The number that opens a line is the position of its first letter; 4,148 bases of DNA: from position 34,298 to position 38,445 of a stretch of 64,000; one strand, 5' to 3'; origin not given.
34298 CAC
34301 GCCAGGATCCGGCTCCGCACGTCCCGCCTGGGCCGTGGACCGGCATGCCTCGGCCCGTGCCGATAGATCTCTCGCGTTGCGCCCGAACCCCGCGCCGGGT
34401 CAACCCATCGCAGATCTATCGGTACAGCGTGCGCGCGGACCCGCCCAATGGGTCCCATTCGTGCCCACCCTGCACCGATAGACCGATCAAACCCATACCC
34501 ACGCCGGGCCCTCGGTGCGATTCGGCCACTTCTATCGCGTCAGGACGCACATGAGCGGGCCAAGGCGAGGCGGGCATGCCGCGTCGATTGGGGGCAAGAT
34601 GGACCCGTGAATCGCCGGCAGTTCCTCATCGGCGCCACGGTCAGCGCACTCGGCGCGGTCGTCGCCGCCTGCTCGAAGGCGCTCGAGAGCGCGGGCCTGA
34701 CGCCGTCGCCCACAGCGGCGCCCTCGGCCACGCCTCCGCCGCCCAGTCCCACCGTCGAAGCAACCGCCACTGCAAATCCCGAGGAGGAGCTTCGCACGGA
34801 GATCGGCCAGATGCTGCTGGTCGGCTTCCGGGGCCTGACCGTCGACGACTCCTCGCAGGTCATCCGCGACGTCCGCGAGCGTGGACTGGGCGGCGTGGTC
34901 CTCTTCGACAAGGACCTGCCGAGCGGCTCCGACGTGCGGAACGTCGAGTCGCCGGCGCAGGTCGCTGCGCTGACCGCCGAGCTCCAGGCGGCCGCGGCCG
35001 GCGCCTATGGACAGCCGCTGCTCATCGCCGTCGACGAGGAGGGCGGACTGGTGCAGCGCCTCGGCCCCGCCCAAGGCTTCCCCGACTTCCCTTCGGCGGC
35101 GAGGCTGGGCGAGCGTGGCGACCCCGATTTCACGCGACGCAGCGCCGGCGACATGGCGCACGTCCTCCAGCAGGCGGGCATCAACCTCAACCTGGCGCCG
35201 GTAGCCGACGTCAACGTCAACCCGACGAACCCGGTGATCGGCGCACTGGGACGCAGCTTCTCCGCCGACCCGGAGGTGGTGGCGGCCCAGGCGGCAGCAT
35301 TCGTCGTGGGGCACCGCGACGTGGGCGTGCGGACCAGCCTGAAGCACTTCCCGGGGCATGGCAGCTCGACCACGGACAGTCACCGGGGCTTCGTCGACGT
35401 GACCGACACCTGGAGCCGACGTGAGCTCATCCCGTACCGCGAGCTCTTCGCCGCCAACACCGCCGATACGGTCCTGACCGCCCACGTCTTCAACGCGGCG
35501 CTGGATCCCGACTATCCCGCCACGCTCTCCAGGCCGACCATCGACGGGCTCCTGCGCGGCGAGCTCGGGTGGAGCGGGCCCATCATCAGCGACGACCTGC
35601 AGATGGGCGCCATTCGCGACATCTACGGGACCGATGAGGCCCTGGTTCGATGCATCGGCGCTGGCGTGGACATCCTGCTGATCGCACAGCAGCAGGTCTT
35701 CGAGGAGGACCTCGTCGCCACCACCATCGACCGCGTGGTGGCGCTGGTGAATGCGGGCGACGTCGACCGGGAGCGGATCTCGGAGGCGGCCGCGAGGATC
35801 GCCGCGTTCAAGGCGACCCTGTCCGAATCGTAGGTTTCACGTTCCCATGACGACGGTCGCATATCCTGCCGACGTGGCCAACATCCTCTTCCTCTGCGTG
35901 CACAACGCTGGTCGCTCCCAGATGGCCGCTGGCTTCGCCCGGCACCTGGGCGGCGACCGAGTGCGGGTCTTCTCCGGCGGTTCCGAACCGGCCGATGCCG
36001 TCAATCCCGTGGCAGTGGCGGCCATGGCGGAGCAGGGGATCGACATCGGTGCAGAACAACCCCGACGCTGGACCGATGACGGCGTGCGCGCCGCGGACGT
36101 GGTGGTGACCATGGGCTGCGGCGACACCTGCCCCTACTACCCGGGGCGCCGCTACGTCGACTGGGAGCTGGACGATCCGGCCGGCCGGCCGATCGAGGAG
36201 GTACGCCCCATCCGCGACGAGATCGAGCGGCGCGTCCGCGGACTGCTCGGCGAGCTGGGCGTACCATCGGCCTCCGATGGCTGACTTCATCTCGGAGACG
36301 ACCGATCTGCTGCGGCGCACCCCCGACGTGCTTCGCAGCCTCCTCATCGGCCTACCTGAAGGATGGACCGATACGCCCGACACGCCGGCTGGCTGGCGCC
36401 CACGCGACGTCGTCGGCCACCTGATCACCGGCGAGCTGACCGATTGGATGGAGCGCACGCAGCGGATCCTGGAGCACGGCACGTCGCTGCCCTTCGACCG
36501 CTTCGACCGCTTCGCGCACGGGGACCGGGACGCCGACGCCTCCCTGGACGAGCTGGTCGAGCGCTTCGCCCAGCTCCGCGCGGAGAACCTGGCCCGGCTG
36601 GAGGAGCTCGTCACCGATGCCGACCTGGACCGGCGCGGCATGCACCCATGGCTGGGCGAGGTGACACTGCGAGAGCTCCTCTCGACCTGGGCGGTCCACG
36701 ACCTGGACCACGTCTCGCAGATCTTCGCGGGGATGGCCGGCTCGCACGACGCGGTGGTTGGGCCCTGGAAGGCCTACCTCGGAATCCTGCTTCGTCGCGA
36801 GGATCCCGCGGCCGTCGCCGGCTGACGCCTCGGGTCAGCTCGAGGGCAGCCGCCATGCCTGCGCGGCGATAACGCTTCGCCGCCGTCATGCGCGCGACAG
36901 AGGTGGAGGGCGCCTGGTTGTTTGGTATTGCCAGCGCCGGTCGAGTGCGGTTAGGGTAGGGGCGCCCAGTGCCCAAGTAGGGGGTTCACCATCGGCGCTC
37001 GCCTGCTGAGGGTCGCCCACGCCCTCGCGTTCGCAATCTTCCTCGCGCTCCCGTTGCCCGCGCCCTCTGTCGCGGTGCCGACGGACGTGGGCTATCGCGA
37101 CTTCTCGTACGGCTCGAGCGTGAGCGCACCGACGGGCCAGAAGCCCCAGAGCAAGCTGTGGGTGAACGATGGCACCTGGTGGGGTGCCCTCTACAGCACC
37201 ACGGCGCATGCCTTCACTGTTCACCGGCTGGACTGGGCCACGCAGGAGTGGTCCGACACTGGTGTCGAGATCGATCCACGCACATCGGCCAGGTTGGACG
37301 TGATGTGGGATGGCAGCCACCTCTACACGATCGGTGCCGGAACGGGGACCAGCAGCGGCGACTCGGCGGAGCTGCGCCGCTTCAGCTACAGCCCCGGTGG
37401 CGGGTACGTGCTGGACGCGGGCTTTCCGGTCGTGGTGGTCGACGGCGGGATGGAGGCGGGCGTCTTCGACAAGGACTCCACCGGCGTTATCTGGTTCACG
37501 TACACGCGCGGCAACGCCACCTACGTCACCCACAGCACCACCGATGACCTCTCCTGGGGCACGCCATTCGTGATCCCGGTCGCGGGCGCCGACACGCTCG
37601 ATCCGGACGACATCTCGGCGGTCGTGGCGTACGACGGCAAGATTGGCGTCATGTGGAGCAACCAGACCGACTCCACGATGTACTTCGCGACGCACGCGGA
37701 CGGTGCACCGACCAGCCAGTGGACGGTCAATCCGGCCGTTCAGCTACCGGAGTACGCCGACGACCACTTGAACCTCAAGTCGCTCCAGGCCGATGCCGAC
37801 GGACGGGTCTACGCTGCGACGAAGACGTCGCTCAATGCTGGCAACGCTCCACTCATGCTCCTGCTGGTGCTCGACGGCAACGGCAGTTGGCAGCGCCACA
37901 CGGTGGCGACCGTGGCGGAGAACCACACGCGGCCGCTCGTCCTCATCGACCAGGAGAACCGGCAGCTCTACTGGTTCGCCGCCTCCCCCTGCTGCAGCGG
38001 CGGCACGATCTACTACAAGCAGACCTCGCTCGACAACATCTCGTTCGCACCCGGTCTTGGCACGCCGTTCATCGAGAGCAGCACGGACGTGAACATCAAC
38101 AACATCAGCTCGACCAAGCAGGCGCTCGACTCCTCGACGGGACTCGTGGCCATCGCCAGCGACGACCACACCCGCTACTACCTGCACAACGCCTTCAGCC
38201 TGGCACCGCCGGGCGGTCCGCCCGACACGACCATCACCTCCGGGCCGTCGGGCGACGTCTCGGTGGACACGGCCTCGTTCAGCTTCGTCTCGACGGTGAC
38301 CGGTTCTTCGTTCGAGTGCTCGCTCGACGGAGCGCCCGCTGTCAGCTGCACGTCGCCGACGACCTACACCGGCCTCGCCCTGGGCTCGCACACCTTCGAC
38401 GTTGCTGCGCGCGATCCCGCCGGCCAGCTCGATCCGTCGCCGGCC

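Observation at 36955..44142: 2362-aa secreted mosaic protein with a metallophosphoesterase core next to the phosphate regulon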

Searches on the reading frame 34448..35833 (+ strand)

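Call 9: search_protein_families(library=pfam, proteins=[window:34448-35833:+], max_evalue=0.001)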
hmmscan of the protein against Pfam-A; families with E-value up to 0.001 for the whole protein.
window:34448-35833:+ (461 aa): 1 family
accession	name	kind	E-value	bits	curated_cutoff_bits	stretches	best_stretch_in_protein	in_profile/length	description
PF00933.27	Glyco_hydro_3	-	9.9e-67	226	27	1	115-452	2-314/316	Glycosyl hydrolase family 3 N terminal domain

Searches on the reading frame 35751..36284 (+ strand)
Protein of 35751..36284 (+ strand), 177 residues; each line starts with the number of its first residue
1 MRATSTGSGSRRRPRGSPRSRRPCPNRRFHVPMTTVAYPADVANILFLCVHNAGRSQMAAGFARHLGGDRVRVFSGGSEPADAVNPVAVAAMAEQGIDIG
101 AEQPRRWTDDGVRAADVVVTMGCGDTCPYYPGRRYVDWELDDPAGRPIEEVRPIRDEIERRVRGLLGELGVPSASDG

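Call 10: search_protein_families(library=ncbifam, proteins=[window:35751-36284:+], max_evalue=0.01)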
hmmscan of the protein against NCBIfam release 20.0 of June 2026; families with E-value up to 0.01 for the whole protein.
window:35751-36284:+ (177 aa): 3 families
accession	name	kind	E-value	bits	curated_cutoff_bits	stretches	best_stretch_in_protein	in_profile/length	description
TIGR02689.1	ars_reduc_gluta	equivalog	2.4e-24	85.9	157.6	1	45-165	3-125/126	arsenate reductase, glutathione/glutaredoxin type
NF010053.0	PRK13530.1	subfamily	1e-23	84.1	215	1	44-163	5-126/133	arsenate reductase (thioredoxin)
TIGR02691.1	arsC_pI258_fam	equivalog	2.8e-22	79.3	174.3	1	45-163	1-127/129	arsenate reductase (thioredoxin)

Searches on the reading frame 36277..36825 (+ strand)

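Call 9: search_protein_families(library=pfam, proteins=[window:36277-36825:+], max_evalue=0.001)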
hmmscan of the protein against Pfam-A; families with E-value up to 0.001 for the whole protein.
window:36277-36825:+ (182 aa): 2 families
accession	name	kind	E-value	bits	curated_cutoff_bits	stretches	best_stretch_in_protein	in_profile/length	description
PF12867.12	DinB_2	-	3.1e-16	60.4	24.8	1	12-149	2-128/128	DinB superfamily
PF11716.13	MDMPI_N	-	0.00051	21.2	24.2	1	18-144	7-138/140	Mycothiol maleylpyruvate isomerase N-terminal domain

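Call 10: search_protein_families(library=ncbifam, proteins=[window:36277-36825:+], max_evalue=0.01)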
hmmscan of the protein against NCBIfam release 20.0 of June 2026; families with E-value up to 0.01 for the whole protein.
window:36277-36825:+ (182 aa): 1 family
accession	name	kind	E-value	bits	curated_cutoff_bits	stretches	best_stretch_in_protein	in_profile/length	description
NF009807.1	PRK13291.1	equivalog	1.4e-06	28.2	160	1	6-150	20-164/172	YfiT family bacillithiol transferase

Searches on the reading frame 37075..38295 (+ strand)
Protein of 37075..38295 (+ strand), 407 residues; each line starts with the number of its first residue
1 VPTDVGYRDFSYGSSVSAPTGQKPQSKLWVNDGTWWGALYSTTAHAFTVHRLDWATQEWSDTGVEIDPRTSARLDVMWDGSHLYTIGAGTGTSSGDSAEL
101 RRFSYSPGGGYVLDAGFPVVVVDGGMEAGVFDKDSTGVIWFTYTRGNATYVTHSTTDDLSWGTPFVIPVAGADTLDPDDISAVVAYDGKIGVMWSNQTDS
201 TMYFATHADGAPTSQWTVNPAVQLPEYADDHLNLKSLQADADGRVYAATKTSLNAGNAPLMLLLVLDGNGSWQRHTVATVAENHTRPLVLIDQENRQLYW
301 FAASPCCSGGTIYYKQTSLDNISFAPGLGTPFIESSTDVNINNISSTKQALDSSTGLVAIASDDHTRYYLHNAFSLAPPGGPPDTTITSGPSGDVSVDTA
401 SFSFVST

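Call 19: search_protein_families(library=pfam, proteins=[window:37075-38214:+], max_evalue=10)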
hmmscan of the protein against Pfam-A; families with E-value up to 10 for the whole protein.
seq(380 aa): 0 families

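Call 30: search_protein_representatives(protein=window:37075-38295:+)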
Query: 407 residues. Proteins with E-value up to 0.001 (for the whole library): 2654; up to 1e-10: 2131; up to 1e-30: 1160. The best 150 are listed.
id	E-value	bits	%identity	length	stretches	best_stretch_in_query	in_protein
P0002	3.5e-232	786.9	72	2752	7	1-406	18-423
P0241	4.9e-186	635.0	68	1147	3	1-406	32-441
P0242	4.2e-168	575.9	62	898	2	2-406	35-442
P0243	1.8e-164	563.9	42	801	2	2-374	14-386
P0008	3.8e-160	549.7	61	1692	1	3-404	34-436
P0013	7.0e-157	538.9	61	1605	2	2-406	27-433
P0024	4.3e-155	533.0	60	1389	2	1-406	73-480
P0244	2.0e-153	527.5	64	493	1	3-376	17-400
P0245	7.1e-151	519.1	58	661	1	2-401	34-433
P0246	3.2e-150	517.0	61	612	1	2-376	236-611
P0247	2.3e-149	514.1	40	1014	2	1-403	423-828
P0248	1.3e-144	498.5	58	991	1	2-406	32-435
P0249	8.6e-144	495.8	57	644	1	3-406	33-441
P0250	2.5e-143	494.3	59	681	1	3-407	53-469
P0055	2.3e-142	491.1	51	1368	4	3-405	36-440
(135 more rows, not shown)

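Call 39: find_related_loci(query=A1, collection=genome_contigs, flank=10000)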
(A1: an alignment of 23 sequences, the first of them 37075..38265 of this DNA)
Query A1 (397 aa) in genome_contigs; peptide patterns used: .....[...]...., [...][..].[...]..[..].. (x = any residue, [..] = any of these).
598 stretches matched a pattern (row limit reached: there are more); 574 encode a relative of the query (tblastn E <= 1e-3); the best 80 are kept; 80 distinct loci.
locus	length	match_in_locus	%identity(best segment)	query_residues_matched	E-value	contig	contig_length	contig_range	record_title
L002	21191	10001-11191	84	1-397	0e+0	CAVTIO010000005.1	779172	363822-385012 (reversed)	MAG: uncultured Chloroflexia bacterium isolate MFD05684.bin.2.188 genome assembly, contig: contig_27913, whole genome sh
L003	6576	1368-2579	61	4-396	1e-164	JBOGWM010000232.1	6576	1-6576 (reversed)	MAG: Actinomycetota bacterium isolate M3-S_metawrap_bin.281 k127_838681, whole genome shotgun sequence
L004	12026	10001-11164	61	6-392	4e-163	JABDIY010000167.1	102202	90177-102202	MAG: Acidimicrobiales bacterium isolate SS_bin_9 k127_2688199, whole genome shotgun sequence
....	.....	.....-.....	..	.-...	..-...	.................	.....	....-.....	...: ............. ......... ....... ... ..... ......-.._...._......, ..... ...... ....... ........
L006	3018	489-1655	59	2-391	7e-156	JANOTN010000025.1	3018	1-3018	MAG: Ilumatobacteraceae bacterium isolate VAR_39_metabat_292 VAR_39_k141_4803201, whole genome shotgun sequence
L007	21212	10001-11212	59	4-393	7e-148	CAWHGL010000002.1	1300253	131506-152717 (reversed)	MAG: uncultured Chloroflexia bacterium isolate MFD00392.bin.2.284 genome assembly, contig: contig_18866, whole genome sh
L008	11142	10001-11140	60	5-377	2e-147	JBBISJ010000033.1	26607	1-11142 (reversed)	MAG: Chloroflexota bacterium isolate SLS170214_bin_370 NODE_687_length_26607_cov_7.891458, whole genome shotgun sequence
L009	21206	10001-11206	57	3-393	5e-144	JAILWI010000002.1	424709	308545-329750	MAG: Chloroflexota bacterium isolate ECS24B4 ECS24B4_2, whole genome shotgun sequence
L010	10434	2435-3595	58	6-376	4e-139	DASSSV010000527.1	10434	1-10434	MAG TPA_asm: Thermomicrobiales bacterium isolate SMAG_U524 k141_1518786, whole genome shotgun sequence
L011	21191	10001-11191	55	6-397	2e-138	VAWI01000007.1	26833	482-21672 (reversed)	MAG: Actinobacteria bacterium isolate AC_2 14_1009_16_30cm_scaffold_4309, whole genome shotgun sequence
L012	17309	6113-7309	54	4-397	1e-137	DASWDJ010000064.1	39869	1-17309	MAG TPA_asm: Gaiellaceae bacterium isolate SMAG_U2732 k141_1335164, whole genome shotgun sequence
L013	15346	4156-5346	55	2-396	6e-137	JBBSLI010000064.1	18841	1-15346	MAG: Solirubrobacterales bacterium isolate metawrap_LS4_59 metawrap_LS4_59_K_106051_L_18841_cov_125.1125, whole genome s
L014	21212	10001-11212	57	3-393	3e-135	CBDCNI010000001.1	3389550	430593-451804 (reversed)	MAG: Rubrobacteraceae bacterium isolate 41ac5407-181a-4304-b543-ce4741083dc1 genome assembly, contig: contig_1, whole ge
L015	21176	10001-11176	55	2-391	3e-134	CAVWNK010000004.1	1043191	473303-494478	MAG: uncultured Solirubrobacteraceae bacterium isolate MFD01275.bin.1.71 genome assembly, contig: contig_8656, whole gen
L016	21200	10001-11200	54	4-397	4e-133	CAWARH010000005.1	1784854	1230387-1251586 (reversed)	MAG: uncultured Actinomycetota bacterium isolate MFD02581.bin.1.270 genome assembly, contig: contig_2382, whole genome s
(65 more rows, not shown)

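Call 44: predict_structure(alignment_id=A1)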
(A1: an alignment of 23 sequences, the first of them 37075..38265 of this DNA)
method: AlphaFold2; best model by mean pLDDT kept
length: 397 residues; sequences in the alignment: 23
mean_pLDDT: 90.1   pTM: 0.88
mean pLDDT of the five models: 90.1, 85.4, 84.9, 82.7, 82.3
residues with pLDDT >= 90: 303; 70-90: 65; 50-70: 14; < 50: 15
segments of 3 or more residues with pLDDT < 50: 381-387, 389-391, 395-397
pLDDT, mean of each block of 10 residues (from residue 1): 78 84 85 95 94 92 94 92 94 92 90 97 90 95 95 97 97 93 94 96 97 96 95 82 86 96 92 96 95 92 89 94 93 92 92 93 92 82 45 47
secondary structure, 60 per line:
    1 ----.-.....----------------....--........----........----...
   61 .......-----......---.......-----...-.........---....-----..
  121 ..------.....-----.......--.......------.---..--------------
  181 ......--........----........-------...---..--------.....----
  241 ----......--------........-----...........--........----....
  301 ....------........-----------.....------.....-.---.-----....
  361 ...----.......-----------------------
elements in order: E7-11 E28-31 E34-41 E46-53 E58-67 E73-78 E82-88 E98-106 E110-113 E119-122 E129-133 E139-145 E148-154 E181-186 E189-196 E201-208 E216-218 E232-236 E245-250 E259-266 E272-279 E285-292 E297-304 E311-318 E330-334 E341-345 E357-363 E368-374
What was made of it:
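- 37075..38214 (+): N-terminal beta-propeller 'head' (residues 29-408; seven blades by my strand count). This is the family-defining domain and has no Pfam or NCBIfam model. AlphaFold2 model with pLDDT 90.1 and pTM 0.88, with 28 strands (call 44).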

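Call 49: fold_search(model_id=the predicted structure, library=pdb)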
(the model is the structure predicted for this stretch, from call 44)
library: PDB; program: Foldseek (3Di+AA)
matches with E <= 10: 1481; with E <= 0.001: 249
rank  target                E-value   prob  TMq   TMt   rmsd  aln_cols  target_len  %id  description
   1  3h6j                  3.1e-07  1.00  0.48  0.44   6.2       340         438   15  Crystal structure of a putative neuraminidase from Pseudomonas aeruginosa (released 2009-05-12)
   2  2w38                  5.3e-07  1.00  0.47  0.43   6.7       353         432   14  Crystal structure of the pseudaminidase from Pseudomonas aeruginosa (released 2008-12-23)
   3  2dg0_B                8.3e-07  1.00  0.46  0.55  10.0       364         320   13  Crystal structure of Drp35, a 35kDa drug responsive protein from Staphylococcus aureus (released 2006-12-12)
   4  9hjm_H                8.3e-07  1.00  0.42  0.40  19.7       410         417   11  Porphyromonas gingivalis BAM complex (released 2025-11-19)
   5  2dg0_E                8.7e-07  1.00  0.46  0.55  10.0       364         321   14  Crystal structure of Drp35, a 35kDa drug responsive protein from Staphylococcus aureus (released 2006-12-12)
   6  2dg0_I                9.6e-07  1.00  0.45  0.54  10.6       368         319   14  Crystal structure of Drp35, a 35kDa drug responsive protein from Staphylococcus aureus (released 2006-12-12)
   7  2dg0_F                1.0e-06  1.00  0.46  0.55  10.1       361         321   14  Crystal structure of Drp35, a 35kDa drug responsive protein from Staphylococcus aureus (released 2006-12-12)
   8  2dg0_A                1.1e-06  1.00  0.46  0.54  10.2       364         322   14  Crystal structure of Drp35, a 35kDa drug responsive protein from Staphylococcus aureus (released 2006-12-12)
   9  8gn6_C                1.2e-06  1.00  0.48  0.40  10.4       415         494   12  Crystallization of Sialidase from Porphyromonas gingivalis (released 2023-04-19)
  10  5y2z_B                1.3e-06  1.00  0.55  0.64   6.1       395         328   11  Crystal structure of human LGI1 EPTP-ADAM22 complex (released 2018-05-02)
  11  5y2z_H                1.7e-06  1.00  0.56  0.65   6.0       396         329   11  Crystal structure of human LGI1 EPTP-ADAM22 complex (released 2018-05-02)
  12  2dso_F                1.7e-06  1.00  0.44  0.53  10.4       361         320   14  Crystal structure of D138N mutant of Drp35, a 35kDa drug responsive protein from Staphylococcus aureus (released 2006-12-12)
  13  4yz1_B                1.7e-06  1.00  0.40  0.26  13.3       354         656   12  Crystal Structure of Streptococcus pneumoniae NanC, apo structure. (released 2015-09-23)
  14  5y31_B                1.9e-06  1.00  0.54  0.44   6.2       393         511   11  Crystal structure of human LGI1-ADAM22 complex (released 2018-05-02)
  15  2dso_C                1.9e-06  1.00  0.46  0.55  10.2       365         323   14  Crystal structure of D138N mutant of Drp35, a 35kDa drug responsive protein from Staphylococcus aureus (released 2006-12-12)
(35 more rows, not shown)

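Call 73: fold_search(model_id=the predicted structure, library=viral)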
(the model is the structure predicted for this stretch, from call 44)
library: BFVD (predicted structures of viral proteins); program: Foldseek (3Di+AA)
matches with E <= 10: 767; with E <= 0.001: 84
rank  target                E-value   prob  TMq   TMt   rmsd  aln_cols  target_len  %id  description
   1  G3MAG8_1              1.4e-09  1.00  0.62  0.30   6.6       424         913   12  Gp427 [Bacillus phage G]
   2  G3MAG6                1.5e-09  1.00  0.63  0.23   6.1       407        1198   13  Gp425 [Bacillus phage G]
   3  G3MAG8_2              5.2e-09  1.00  0.65  0.31   5.2       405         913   14  Gp427 [Bacillus phage G]
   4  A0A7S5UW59            5.7e-09  1.00  0.56  0.35   7.6       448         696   11  (no name in the UniProt tables at hand)
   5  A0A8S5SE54            1.8e-08  1.00  0.60  0.55   7.5       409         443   10  Uncharacterized protein [Caudovirales sp. ctrNG92]
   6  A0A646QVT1            2.9e-08  1.00  0.55  0.44   9.2       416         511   11  (no name in the UniProt tables at hand)
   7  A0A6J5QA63            4.8e-08  1.00  0.64  0.25   7.6       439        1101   12  Uncharacterized protein [uncultured Caudovirales phage]
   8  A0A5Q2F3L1            5.6e-08  1.00  0.47  0.24   9.7       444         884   12  Bacteriophage T7 tail fibre protein-like N-terminal domain-containing protein [Pectobacterium phage MA13]
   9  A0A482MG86            3.3e-07  1.00  0.43  0.25  12.2       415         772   11  Sialidase domain-containing/CalX-like domain superfamily protein [Serratia phage Parlo]
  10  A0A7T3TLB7            4.7e-07  1.00  0.50  0.31  10.4       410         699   12  (no name in the UniProt tables at hand)
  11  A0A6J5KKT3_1          5.1e-07  1.00  0.55  0.31   6.6       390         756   12  Intramolecular chaperone auto-processing domain containing protein [uncultured Caudovirales phage]
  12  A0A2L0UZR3            5.1e-07  1.00  0.51  0.51   6.5       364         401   11  Uncharacterized protein [Agrobacterium phage Atu_ph07]
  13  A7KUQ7                5.4e-07  1.00  0.55  0.27   6.4       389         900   14  (no name in the UniProt tables at hand)
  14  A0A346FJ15            9.3e-07  1.00  0.43  0.25  12.7       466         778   12  (no name in the UniProt tables at hand)
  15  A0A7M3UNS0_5          1.1e-06  1.00  0.52  0.20  10.6       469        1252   12  LamG-like jellyroll fold domain-containing protein [Pyramimonas orientalis virus]
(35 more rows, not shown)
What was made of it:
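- Closest known: Sialidase / pseudaminidase-type and other beta-propellers. Same: These are the best structural matches of the N-terminal head (calls 49, 73).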

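Call 84: search_protein_families(library=pfam, alignment_id=A4, max_evalue=0.001)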
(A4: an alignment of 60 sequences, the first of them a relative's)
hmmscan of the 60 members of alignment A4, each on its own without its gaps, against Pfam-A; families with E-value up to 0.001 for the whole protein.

A. member 1, P0242 (898 aa): 1 family
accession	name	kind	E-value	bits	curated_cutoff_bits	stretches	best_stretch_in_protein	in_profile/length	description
PF24517.2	CBM96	-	8.8e-65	218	26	2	507-652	5-163/164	Carbohydrate-binding module family 96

B. families by the number of members that match (of 60 scanned): 32 families (the first 25 are shown)
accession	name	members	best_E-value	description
PF24517.2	CBM96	8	8.8e-65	Carbohydrate-binding module family 96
PF19077.6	Big_13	7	8.4e-24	Bacterial Ig-like domain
PF13205.12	Big_5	6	5.3e-26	Bacterial Ig-like domain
PF07495.19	Y_Y_Y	3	6.1e-07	Y_Y_Y domain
PF00395.25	SLH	2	9.1e-37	S-layer homology domain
PF13385.13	Laminin_G_3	2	7.3e-28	Concanavalin A-like lectin/glucanases superfamily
PF17957.7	Big_7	2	1.7e-20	Bacterial Ig domain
PF14099.13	Polysacc_lyase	2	1.3e-09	Polysaccharide lyase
PF00041.27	fn3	2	8.2e-07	Fibronectin type III domain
PF02369.22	Big_1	2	0.00011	Bacterial Ig-like domain (group 1)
PF12245.14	Big_3_2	2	0.00017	Bacterial Ig-like domain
PF07691.17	PA14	1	2.9e-51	PA14 domain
PF17963.7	Big_9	1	1.3e-24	Bacterial Ig domain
PF00353.25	HemolysinCabind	1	3.4e-22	RTX calcium-binding nonapeptide repeat (4 copies)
PF16640.11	Big_3_5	1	5.6e-22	Bacterial Ig-like domain (group 3)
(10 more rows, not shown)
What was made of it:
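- In 60 members the C-terminal partners are carbohydrate-type modules: CBM96, PA14, F5/8 type C, LamG and polysaccharide lyase (call 84). Propeller-family members carry polysaccharide-lyase and lectin-type partners (call 84). SLH domains occur in 2 of 60 family members (call 84).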
